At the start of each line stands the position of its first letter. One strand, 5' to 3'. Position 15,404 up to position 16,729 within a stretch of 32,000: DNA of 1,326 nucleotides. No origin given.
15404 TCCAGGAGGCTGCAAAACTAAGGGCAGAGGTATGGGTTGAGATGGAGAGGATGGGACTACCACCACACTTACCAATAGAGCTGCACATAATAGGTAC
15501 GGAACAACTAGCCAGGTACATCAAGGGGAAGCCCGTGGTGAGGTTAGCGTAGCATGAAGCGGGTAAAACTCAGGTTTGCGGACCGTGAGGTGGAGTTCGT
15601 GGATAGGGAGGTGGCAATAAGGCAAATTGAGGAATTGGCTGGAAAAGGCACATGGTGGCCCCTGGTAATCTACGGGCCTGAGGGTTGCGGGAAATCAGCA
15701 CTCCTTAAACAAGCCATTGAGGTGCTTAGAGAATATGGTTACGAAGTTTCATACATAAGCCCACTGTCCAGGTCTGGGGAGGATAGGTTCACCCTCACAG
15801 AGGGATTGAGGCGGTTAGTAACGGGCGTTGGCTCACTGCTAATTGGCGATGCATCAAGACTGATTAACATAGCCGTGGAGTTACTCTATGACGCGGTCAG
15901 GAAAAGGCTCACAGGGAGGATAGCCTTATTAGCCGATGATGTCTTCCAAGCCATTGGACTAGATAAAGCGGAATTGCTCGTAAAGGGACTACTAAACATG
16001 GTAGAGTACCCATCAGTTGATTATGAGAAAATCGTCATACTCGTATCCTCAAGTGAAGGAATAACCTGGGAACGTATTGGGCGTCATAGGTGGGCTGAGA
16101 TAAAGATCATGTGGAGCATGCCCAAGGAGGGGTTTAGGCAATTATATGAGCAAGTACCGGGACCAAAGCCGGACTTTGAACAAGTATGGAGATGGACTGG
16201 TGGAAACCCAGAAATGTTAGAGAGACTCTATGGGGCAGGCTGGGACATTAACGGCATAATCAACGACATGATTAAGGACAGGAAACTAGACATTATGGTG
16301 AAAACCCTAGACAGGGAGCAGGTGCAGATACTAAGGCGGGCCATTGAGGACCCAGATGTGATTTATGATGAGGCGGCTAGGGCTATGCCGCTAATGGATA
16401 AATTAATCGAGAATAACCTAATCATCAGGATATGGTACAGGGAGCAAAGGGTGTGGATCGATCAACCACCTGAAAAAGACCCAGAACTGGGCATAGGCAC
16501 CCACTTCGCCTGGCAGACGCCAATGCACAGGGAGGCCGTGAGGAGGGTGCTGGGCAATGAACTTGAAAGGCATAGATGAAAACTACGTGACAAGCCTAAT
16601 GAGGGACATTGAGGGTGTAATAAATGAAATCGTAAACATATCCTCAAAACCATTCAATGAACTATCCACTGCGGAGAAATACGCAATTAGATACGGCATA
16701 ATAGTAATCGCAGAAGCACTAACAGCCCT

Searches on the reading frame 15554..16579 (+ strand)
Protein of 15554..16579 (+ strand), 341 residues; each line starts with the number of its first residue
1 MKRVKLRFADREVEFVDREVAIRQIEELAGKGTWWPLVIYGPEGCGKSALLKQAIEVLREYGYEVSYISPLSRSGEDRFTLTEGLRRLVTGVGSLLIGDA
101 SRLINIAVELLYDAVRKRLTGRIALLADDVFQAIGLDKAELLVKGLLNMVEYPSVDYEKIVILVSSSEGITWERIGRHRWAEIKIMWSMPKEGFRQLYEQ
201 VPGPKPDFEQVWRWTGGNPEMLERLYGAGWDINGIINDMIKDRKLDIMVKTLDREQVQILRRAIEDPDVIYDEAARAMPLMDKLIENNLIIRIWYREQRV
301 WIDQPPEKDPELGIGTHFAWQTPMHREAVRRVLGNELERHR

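Call 4: search_protein_families(library=pfam, proteins=[window:15554-16579:+], max_evalue=0.01)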
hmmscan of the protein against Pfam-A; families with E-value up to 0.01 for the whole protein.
window:15554-16579:+ (341 aa): 6 families
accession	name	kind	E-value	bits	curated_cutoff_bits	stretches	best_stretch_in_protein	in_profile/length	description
PF01637.24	ATPase_2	-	1.9e-74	250.7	33.2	1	15-225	1-225/225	ATPase domain predominantly from Archaea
PF13401.12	AAA_22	-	0.0016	19.2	27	1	37-129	8-92/130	AAA domain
PF25199.1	nSTAND_NTPase5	-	0.0018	18.5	34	0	35-119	43-124/145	Novel STAND NTPase 5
PF03266.21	NTPase_1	-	0.0026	18.1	23.9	0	37-66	2-31/168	NTPase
PF24883.2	NPHP3_N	-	0.0027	18.3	24.8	1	37-89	25-76/164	Nephrocystin 3, N-terminal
PF13191.12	AAA_16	-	0.004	18.1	32.6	1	15-65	2-61/167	AAA ATPase domain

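Call 9: search_solved_structures(query=window:15554-16576:+, max_evalue=0.01)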
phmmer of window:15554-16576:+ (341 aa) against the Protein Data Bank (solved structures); distinct sequences matched with E-value up to 0.01: 1.
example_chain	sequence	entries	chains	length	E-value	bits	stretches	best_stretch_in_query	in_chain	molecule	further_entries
3cmu_A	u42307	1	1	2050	0.0038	19.6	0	38-68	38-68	Protein recA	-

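Call 12: find_homologous_proteins(query=window:15554-16576:+, max_evalue=1e-10)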
Query window:15554-16576:+ (341 aa): 1498 proteins with E <= 1e-10 among 8000 candidates; the best 120 are listed.
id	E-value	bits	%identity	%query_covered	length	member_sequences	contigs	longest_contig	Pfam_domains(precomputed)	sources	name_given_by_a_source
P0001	1.4e-225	766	100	100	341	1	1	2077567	PF01637.25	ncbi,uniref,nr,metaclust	ncbi:ATP-binding protein [Caldivirga maquilingensis]|uniref:ATPase domain-containing protein n=1 Tax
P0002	1.3e-184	631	80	98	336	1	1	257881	PF01637.25,PF25199.2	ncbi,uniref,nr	ncbi:ATP-binding protein [Vulcanisaeta thermophila]|uniref:ATP-binding protein n=1 Tax=Vulcanisaeta 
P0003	3.6e-181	620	79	98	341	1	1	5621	PF01637.25,PF25199.2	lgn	-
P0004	9.2e-143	494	67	98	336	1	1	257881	PF01637.25,PF25199.2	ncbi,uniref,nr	ncbi:ATP-binding protein [Vulcanisaeta thermophila]|uniref:ATP-binding protein n=1 Tax=Vulcanisaeta 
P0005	4.5e-142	491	66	98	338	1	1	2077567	PF01637.25,PF25199.2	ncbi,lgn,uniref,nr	ncbi:ATP-binding protein [Caldivirga maquilingensis]|uniref:ATPase domain-containing protein n=1 Tax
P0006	6.6e-129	448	61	96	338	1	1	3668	PF01637.25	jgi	-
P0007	1.1e-126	441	59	98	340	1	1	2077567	PF01637.25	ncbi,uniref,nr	ncbi:ATP-binding protein [Caldivirga maquilingensis]|uniref:ATPase domain-containing protein n=1 Tax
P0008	2.3e-126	440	59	98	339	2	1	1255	PF01637.25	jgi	-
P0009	1.1e-125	437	59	98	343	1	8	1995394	PF01637.25,PF13191.13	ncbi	ncbi:MAG: ATP-binding protein [Thermoproteus sp.]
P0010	3.3e-125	436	57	98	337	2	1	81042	PF01637.25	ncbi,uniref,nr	ncbi:ATP-binding protein [Vulcanisaeta thermophila]|uniref:ATP-binding protein n=1 Tax=Vulcanisaeta 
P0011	5.3e-125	435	57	98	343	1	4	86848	PF01637.25,PF13191.13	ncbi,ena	ncbi:MAG: ATP-binding protein [Pyrobaculum sp.]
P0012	1.8e-124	433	60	98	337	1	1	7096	PF00004.36,PF01637.25,PF25199.2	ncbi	-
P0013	3.1e-124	433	57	98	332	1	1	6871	PF01637.25,PF25199.2,PF13191.13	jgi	-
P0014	1.8e-123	430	59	98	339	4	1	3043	PF01637.25,PF25199.2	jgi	-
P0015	2.9e-123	429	59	98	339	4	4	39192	PF13401.13,PF01637.25,PF13191.13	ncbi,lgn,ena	-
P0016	3.0e-123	429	58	97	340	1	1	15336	PF01637.25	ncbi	ncbi:MAG: ATP-binding protein [Thermofilaceae archaeon]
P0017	5.2e-123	429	59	98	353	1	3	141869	PF01637.25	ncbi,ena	ncbi:MAG: ATP-binding protein [Pyrobaculum sp.]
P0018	7.3e-123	428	58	98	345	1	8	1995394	PF01637.25,PF13191.13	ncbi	ncbi:MAG: ATP-binding protein [Thermoproteus sp.]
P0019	1.3e-122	427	57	99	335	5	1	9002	PF01637.25,PF25199.2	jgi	-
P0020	1.6e-122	427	60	98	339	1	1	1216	PF01637.25,PF25199.2,PF13191.13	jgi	jgi:energy-coupling factor transporter ATP-binding protein EcfA2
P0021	3.0e-122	426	57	100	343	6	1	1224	PF01637.25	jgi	-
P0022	5.9e-122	425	57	98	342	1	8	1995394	PF01637.25,PF13191.13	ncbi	ncbi:MAG: ATP-binding protein [Thermoproteus sp.]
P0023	5.0e-121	422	55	98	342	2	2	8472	PF00004.36,PF01637.25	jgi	-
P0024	1.2e-120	421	58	98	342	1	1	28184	PF13401.13,PF01637.25,PF13191.13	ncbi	ncbi:MAG: ATP-binding protein [Pyrobaculum sp.]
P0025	1.5e-120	421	54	98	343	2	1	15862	PF00004.36,PF01637.25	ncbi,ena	-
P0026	1.7e-120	420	58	98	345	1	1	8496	PF01637.25,PF25199.2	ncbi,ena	-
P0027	6.0e-120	419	58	98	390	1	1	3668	PF01637.25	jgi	-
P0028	6.6e-120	418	57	98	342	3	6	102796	PF01637.25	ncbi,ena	ncbi:MAG: ATP-binding protein [Pyrobaculum sp.]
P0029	6.2e-119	415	55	98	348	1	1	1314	PF01637.25,PF25199.2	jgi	-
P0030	1.3e-117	411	56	98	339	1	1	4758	PF01637.25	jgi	jgi:hypothetical protein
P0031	5.6e-117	409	58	97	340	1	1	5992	PF00004.36,PF13401.13,PF01637.25,PF25199.2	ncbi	-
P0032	1.0e-116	408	55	98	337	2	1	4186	PF01637.25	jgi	-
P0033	2.2e-116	407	57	98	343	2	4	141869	PF01637.25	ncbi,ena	ncbi:MAG: ATP-binding protein [Pyrobaculum sp.]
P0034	1.4e-115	404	55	98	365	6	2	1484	PF01637.25,PF13191.13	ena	-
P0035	3.2e-115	403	53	98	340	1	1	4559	PF13401.13,PF01637.25,PF13191.13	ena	-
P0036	1.6e-114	401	55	98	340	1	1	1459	PF13401.13,PF01637.25,PF25199.2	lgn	-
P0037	2.9e-114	400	54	99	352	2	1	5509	PF01637.25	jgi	-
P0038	4.0e-114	399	52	98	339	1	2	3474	PF00004.36,PF13401.13,PF01637.25,PF00931.29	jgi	-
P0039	4.3e-114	399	55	98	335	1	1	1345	PF01637.25,PF25199.2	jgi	-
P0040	6.6e-114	399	53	96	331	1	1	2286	PF01637.25,PF13191.13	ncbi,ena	-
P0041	2.6e-113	397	57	98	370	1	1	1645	PF01637.25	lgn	-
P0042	2.9e-113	397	55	98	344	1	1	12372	PF01637.25,PF25199.2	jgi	jgi:hypothetical protein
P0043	3.1e-113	397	53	97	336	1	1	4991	PF01637.25,PF13191.13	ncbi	-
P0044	7.2e-113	395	54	98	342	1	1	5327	PF01637.25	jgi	-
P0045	1.2e-112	395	54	98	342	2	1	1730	PF01637.25,PF00931.29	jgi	-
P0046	1.7e-112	394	53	98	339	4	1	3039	PF01637.25,PF13191.13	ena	-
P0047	2.0e-112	394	54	98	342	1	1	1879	PF01637.25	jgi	-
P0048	4.5e-112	393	54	98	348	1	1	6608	PF01637.25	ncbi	-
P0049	6.9e-112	392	52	99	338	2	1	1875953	PF13401.13,PF01637.25,PF25199.2,PF00931.29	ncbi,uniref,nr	ncbi:ATPase [Ignisphaera aggregans DSM 17230]|uniref:ATPase n=1 Tax=Ignisphaera aggregans (strain DS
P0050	1.0e-111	392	53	98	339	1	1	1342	PF13401.13,PF01637.25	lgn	-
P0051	1.2e-111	391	52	98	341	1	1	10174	PF01637.25,PF00931.29,PF13191.13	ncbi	-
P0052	1.5e-111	391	54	98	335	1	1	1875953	PF01637.25,PF25199.2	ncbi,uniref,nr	ncbi:ATPase [Ignisphaera aggregans DSM 17230]|uniref:ATPase n=1 Tax=Ignisphaera aggregans (strain DS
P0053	3.5e-111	390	53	99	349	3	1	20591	PF01637.25,PF25199.2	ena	-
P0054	5.5e-111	389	54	98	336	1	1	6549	PF01637.25,PF13191.13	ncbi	-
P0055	8.9e-111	388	52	100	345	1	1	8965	PF01637.25,PF13191.13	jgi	-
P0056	1.5e-110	388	51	98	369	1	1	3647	PF01637.25,PF13191.13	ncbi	-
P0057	3.0e-110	387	51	96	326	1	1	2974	PF01637.25,PF13191.13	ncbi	-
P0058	3.0e-110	387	54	98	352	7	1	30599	PF01637.25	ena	-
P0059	5.8e-110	386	53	98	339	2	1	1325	PF01637.25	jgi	-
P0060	6.7e-110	386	52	98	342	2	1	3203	PF01637.25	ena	-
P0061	8.6e-110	385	54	95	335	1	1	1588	PF01637.25,PF13191.13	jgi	-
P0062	9.6e-110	385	53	98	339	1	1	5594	PF01637.25,PF13191.13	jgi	-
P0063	1.4e-109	384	52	98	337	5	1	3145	PF01637.25,PF13191.13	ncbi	-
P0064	2.1e-109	384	54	97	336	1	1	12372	PF01637.25,PF25199.2,PF13191.13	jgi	jgi:energy-coupling factor transporter ATP-binding protein EcfA2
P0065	6.6e-109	382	53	98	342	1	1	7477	PF01637.25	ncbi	-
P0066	1.1e-108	382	51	98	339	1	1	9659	PF01637.25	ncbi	-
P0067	1.4e-108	381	52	98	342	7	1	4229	PF01637.25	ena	-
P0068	1.5e-108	381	52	94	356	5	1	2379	PF13401.13,PF01637.25,PF25199.2,PF13191.13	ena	-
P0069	1.7e-108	381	53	98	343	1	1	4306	PF01637.25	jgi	-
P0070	1.8e-108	381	51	98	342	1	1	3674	PF01637.25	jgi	-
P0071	1.9e-108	381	52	97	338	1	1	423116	PF01637.25,PF13191.13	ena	-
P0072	1.9e-108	381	49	100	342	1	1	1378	PF01637.25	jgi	-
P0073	2.2e-108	381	51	97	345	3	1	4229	PF01637.25,PF25199.2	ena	-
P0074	2.4e-108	380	54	96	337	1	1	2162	PF01637.25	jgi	-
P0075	2.6e-108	380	52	98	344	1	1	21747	PF01637.25,PF13191.13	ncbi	-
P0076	3.3e-108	380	53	98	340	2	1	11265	PF01637.25,PF25199.2,PF13191.13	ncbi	-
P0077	3.7e-108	380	52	98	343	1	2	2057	PF01637.25,PF25199.2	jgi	-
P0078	4.0e-108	380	52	97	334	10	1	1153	PF01637.25,PF13191.13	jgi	-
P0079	4.9e-108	379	53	98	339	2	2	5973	PF01637.25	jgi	-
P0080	4.9e-108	379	52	97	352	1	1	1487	PF01637.25,PF25199.2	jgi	-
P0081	5.6e-108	379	52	98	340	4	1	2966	PF01637.25,PF00931.29,PF13191.13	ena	-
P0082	6.7e-108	379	51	98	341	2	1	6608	PF01637.25,PF25199.2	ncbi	-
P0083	6.8e-108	379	50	98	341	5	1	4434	PF01637.25,PF25199.2,PF13191.13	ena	-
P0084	8.0e-108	379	52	98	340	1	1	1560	PF01637.25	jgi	-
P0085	8.5e-108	379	51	98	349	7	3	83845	PF01637.25,PF00931.29,PF13191.13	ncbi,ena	-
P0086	1.3e-107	378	52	98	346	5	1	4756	PF01637.25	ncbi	-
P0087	1.6e-107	378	49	98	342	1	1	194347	PF01637.25,PF00931.29,PF13191.13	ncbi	-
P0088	1.8e-107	378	51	98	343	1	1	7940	PF01637.25,PF25199.2,PF13191.13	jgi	-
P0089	1.9e-107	378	52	98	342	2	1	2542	PF13401.13,PF01637.25,PF13191.13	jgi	-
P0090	1.9e-107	377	52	98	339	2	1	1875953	PF01637.25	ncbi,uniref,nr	ncbi:ATPase [Ignisphaera aggregans DSM 17230]|uniref:ATPase n=1 Tax=Ignisphaera aggregans (strain DS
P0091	2.0e-107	377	50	98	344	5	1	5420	PF13604.13,PF01637.25,PF13191.13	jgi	-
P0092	2.7e-107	377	51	98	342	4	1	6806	PF01637.25,PF00931.29,PF13191.13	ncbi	-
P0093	3.5e-107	377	51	97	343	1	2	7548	PF01637.25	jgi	-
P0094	4.7e-107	376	49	98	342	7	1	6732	PF01637.25,PF25199.2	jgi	-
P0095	5.7e-107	376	51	98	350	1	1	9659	PF01637.25,PF13191.13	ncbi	-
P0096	6.6e-107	376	51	98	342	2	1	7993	PF01637.25,PF25199.2,PF13191.13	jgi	-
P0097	6.8e-107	376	52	98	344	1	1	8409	PF01637.25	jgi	-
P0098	6.9e-107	376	52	96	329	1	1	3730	PF13401.13,PF01637.25,PF13191.13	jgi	-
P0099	7.4e-107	376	54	98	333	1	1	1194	PF00004.36,PF13401.13,PF01637.25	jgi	-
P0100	1.0e-106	375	51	98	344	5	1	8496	PF01637.25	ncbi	-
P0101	1.1e-106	375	50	98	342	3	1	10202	PF01637.25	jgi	-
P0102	1.1e-106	375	50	97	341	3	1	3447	PF01637.25,PF13191.13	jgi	-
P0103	1.1e-106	375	53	94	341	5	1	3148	PF01637.25,PF13191.13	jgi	-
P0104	1.1e-106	375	51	98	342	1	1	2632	PF01637.25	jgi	-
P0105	1.5e-106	375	52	98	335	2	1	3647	PF13401.13,PF01637.25,PF13191.13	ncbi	-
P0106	2.2e-106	374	51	98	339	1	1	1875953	PF01637.25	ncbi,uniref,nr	ncbi:ATPase [Ignisphaera aggregans DSM 17230]|uniref:ATPase n=1 Tax=Ignisphaera aggregans (strain DS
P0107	2.6e-106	374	49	98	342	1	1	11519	PF01637.25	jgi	-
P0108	3.2e-106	373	49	98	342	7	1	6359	PF01637.25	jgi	-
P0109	3.2e-106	373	51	98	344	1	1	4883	PF01637.25,PF00931.29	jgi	-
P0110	4.4e-106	373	51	98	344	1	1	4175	PF01637.25,PF00931.29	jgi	-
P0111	5.6e-106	373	50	97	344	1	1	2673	PF01637.25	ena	-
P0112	6.7e-106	372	49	98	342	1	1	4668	PF01637.25,PF13191.13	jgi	-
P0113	7.7e-106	372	52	97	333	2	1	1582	PF01637.25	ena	-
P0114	7.8e-106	372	52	97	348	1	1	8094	PF13401.13,PF01637.25,PF00931.29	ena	-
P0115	7.8e-106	372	51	98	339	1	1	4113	PF13401.13,PF01637.25,PF13191.13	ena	-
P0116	9.2e-106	372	50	98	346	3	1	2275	PF01637.25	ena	-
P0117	1.1e-105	372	50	98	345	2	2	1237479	PF01637.25,PF25199.2,PF00931.29,PF13191.13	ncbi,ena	-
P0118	1.5e-105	371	53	98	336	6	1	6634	PF00004.36,PF13401.13,PF01637.25,PF13191.13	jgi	-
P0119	2.3e-105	371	53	98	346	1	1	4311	PF01637.25,PF00931.29,PF13191.13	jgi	-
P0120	2.5e-105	371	52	98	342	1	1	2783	PF01637.25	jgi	-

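Call 24: find_encoding_contigs(protein=P0002, flank=10000, max_places=3)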
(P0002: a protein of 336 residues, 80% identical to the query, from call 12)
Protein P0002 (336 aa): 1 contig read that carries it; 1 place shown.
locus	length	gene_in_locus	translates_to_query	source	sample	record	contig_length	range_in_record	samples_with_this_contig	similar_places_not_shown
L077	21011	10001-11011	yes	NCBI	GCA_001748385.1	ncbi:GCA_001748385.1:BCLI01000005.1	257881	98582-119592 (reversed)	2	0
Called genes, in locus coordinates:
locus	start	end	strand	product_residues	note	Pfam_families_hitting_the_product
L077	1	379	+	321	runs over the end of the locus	PF20030:bpMoxR, PF01078:Mg_chelatase (faint), PF00004:AAA (weak), PF07726:AAA_3, PF07728:AAA_5, PF13401:AAA_22 (faint), PF17863:AAA_lid_2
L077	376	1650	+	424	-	-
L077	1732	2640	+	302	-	PF00535:Glycos_transf_2, PF13641:Glyco_tranf_2_3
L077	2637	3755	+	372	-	PF13506:Glyco_transf_21, PF00535:Glycos_transf_2, PF13641:Glyco_tranf_2_3, PF13632:Glyco_trans_2_3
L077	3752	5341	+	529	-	-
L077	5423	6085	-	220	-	PF00005:ABC_tran, PF02463:SMC_N (faint), PF13304:AAA_21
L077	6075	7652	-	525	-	-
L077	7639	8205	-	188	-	-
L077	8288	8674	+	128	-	-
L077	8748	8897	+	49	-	-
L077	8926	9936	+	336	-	PF01637:ATPase_2, PF25199:nSTAND_NTPase5 (faint)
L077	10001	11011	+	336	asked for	PF25199:nSTAND_NTPase5 (faint), PF01637:ATPase_2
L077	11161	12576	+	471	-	PF13175:AAA_15 (weak), PF13304:AAA_21, PF13175:AAA_15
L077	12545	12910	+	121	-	-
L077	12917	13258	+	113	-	PF01934:HepT-like (weak)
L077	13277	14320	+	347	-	PF02463:SMC_N, PF11398:DUF2813, PF13175:AAA_15, PF13476:AAA_23 (weak), PF13304:AAA_21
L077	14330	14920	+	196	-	-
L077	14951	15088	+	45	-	-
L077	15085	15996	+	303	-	PF13641:Glyco_tranf_2_3 (faint)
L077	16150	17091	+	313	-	PF00106:adh_short (weak), PF01073:3Beta_HSD, PF01370:Epimerase, PF02719:Polysacc_synt_2, PF04321:RmlD_sub_bind, PF07993:NAD_binding_4, PF13460:NAD_binding_10, PF16363:GDP_Man_Dehyd, +1 more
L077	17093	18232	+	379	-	PF13439:Glyco_transf_4, PF13579:Glyco_trans_4_4 (weak), PF20706:GT4-conflict (weak), PF00534:Glycos_transf_1, PF13692:Glyco_trans_1_4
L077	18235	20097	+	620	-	-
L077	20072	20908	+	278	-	PF08323:Glyco_transf_5 (weak), PF13439:Glyco_transf_4, PF13477:Glyco_trans_4_2 (weak), PF13579:Glyco_trans_4_4, PF00534:Glycos_transf_1, PF13692:Glyco_trans_1_4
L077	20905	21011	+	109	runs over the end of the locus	PF00534:Glycos_transf_1, PF13692:Glyco_trans_1_4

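Call 25: find_encoding_contigs(protein=P0003, flank=10000, max_places=3)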
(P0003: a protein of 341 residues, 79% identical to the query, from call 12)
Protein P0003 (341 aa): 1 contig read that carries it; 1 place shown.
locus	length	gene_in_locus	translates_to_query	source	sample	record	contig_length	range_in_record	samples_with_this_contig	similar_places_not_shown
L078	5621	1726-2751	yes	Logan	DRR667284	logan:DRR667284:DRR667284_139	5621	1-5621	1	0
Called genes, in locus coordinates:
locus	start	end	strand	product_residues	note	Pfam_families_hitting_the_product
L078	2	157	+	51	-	?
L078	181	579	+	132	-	PF13279:4HBT_2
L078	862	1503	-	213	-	PF06195:DUF996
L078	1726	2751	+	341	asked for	PF01637:ATPase_2, PF25199:nSTAND_NTPase5 (weak)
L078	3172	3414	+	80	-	-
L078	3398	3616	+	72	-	PF01850:PIN (weak)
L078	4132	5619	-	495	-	?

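Call 38: search_protein_families(library=padloc, proteins=[window:15554-16579:+], max_evalue=0.01)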
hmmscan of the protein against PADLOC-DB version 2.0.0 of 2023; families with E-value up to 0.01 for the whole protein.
window:15554-16579:+ (341 aa): 2 families
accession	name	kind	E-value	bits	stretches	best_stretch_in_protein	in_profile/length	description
PDLC04140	mad8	-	0.0058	14.2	1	37-107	30-84/314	mads_8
PDLC04787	PDC-S01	-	0.007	13.3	1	14-65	9-58/412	-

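Call 39: search_protein_families(library=ncbifam, proteins=[window:15554-16579:+], max_evalue=0.01)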
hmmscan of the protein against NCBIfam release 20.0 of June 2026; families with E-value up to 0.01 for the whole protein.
window:15554-16579:+ (341 aa): 3 families
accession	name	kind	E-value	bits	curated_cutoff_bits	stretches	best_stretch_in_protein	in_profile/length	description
NF009087.0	PRK12422.1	equivalog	0.0007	18.9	657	1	28-69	135-176/455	chromosomal replication initiator protein DnaA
TIGR03420.1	DnaA_homol_Hda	equivalog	0.00076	19.1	194.8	1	19-72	23-76/226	DnaA regulatory inactivator Hda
NF009067.0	PRK12402.1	equivalog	0.0038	16.2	317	1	10-52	11-54/340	replication factor C small subunit 2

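Call 44: search_solved_structures(query=A4, max_evalue=0.01)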
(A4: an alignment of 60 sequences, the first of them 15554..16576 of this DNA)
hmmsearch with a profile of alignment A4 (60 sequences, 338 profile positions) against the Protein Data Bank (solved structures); distinct sequences matched with E-value up to 0.01: 22.
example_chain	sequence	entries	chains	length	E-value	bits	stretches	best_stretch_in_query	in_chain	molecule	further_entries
5orm_A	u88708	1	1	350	1.5e-08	37.3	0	19-62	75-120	cPPR-Telo1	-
5orq_A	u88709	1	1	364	1.8e-08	37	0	19-62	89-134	cPPR-Telo1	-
4wsl_A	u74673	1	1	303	1.1e-07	34.4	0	19-62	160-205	Pentatricopeptide repeat protein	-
4wn4_A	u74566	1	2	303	3.5e-07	32.8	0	19-62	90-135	Pentatricopeptide repeat protein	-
4pjr_A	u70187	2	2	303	8.3e-07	31.6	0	19-62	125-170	Pentatricopeptide repeat protein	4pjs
4pjq_A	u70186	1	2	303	1.4e-06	30.8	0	19-62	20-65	Pentatricopeptide repeat protein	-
3cmu_A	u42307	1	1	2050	2.8e-06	29.8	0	38-64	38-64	Protein recA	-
6c2u_A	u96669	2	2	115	8.9e-06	28.2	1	2-69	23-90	phosphate-loop protein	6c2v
3cmt_A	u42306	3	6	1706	3.6e-05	26.2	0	38-64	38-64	Protein recA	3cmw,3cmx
4rh7_A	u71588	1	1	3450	0.00017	23.9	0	17-80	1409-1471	Green fluorescent protein/Cytoplasmic dynein 2 heavy chain 1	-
6een_D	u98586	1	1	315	0.00023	23.5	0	19-62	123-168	Designer Pentatricopeptide Protein dPPR10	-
6rla_A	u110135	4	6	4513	0.00031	23.1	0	17-80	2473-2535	O6-alkylguanine-DNA alkyltransferase mutant,DYNC2H1 variant protein | Methylated-DNA--protein-cysteine methyltransferase,Cytoplasmic dynein 2 heavy chain 1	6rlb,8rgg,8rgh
6sc2_A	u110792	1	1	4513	0.00032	23.1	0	17-80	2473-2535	O6-alkylguanine-DNA alkyltransferase mutant,DYNC2H1 variant protein,O6-alkylguanine-DNA al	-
6sc2_B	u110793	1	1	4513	0.00033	23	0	17-80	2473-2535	O6-alkylguanine-DNA alkyltransferase mutant,DYNC2H1 variant protein,O6-alkylguanine-DNA al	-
3cmv_A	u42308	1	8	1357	0.00056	22.3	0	38-65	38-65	Protein recA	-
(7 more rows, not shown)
